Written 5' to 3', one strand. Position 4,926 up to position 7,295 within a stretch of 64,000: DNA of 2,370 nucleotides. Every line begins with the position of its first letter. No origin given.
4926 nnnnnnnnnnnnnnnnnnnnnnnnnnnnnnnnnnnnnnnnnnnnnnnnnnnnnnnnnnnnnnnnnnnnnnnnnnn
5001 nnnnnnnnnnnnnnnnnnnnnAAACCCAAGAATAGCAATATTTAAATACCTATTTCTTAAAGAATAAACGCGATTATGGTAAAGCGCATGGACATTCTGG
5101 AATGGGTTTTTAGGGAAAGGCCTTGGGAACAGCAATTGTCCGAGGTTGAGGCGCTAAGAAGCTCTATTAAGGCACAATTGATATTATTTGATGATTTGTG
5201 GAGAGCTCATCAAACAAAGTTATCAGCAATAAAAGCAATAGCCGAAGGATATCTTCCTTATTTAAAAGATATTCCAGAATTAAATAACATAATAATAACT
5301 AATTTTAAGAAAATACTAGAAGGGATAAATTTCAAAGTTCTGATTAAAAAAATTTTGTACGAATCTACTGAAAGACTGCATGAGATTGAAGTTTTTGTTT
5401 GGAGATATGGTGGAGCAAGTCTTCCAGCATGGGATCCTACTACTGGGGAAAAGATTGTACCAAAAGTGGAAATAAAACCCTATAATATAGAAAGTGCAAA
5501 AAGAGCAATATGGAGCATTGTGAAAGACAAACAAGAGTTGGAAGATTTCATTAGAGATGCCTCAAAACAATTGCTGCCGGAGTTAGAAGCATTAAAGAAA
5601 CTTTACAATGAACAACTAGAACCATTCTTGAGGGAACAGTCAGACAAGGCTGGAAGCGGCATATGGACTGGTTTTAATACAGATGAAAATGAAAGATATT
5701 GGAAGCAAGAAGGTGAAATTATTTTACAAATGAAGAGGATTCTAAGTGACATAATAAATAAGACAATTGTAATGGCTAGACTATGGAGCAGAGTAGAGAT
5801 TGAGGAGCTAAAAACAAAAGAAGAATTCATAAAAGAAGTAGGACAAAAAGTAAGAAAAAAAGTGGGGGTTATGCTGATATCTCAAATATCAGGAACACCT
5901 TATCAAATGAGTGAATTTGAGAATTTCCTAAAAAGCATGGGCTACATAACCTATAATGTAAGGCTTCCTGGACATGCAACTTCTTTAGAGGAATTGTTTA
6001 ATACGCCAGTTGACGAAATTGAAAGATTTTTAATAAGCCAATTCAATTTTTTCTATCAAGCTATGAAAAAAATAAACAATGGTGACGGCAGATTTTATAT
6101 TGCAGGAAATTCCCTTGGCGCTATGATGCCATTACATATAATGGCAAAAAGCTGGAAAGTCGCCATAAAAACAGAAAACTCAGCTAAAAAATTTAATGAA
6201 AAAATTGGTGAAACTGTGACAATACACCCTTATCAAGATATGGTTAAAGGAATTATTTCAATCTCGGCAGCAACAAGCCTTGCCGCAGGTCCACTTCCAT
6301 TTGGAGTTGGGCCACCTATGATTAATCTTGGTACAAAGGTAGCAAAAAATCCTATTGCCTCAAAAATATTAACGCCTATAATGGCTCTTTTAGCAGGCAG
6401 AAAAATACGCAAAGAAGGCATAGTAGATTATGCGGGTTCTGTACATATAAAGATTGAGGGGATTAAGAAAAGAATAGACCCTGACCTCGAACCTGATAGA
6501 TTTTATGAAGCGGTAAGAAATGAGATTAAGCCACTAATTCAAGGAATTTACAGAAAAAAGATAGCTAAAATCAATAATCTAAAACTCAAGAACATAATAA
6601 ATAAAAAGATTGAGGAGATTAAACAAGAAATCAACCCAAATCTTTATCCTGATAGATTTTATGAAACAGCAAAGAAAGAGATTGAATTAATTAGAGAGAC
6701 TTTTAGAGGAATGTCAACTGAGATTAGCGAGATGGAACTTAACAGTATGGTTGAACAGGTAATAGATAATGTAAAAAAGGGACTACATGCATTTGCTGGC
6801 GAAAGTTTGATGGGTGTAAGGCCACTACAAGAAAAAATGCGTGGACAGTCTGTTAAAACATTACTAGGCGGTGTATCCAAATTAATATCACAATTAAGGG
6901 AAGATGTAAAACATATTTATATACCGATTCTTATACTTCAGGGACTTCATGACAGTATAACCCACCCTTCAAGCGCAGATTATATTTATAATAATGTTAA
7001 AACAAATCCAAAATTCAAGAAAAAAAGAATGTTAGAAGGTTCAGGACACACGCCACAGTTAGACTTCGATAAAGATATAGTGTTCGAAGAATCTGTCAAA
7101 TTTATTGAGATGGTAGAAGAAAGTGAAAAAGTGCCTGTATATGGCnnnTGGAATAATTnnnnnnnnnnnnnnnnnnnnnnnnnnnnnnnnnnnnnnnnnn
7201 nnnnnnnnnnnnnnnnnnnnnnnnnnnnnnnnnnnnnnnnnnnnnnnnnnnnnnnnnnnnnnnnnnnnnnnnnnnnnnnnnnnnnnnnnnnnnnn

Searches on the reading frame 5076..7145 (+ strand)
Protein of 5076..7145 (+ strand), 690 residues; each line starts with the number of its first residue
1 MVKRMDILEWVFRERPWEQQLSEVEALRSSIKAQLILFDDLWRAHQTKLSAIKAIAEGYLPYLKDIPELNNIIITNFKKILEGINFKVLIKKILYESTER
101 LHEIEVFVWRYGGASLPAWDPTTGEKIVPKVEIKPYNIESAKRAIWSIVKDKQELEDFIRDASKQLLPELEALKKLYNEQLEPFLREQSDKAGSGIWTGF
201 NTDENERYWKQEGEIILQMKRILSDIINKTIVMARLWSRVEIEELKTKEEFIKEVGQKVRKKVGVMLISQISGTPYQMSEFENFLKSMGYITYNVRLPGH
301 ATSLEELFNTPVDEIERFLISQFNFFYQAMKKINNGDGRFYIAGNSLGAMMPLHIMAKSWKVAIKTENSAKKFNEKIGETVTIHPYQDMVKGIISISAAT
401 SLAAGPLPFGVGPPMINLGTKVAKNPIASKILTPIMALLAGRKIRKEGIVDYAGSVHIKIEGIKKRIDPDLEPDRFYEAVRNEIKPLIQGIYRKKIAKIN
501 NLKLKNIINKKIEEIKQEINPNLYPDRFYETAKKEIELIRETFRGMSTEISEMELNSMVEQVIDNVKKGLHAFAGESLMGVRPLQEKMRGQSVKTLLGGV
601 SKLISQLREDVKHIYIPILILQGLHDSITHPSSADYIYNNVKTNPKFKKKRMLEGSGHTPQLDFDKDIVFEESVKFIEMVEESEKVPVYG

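Call 46: search_protein_families(library=pfam, proteins=[window:5076-7145:+], max_evalue=0.0001)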
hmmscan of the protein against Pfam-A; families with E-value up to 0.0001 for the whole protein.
window:5076-7145:+ (690 aa): 1 family
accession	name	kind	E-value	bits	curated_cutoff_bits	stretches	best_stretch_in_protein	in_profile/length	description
PF12146.15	Hydrolase_4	-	1.3e-05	25.1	27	0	599-658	175-232/239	Serine aminopeptidase, S33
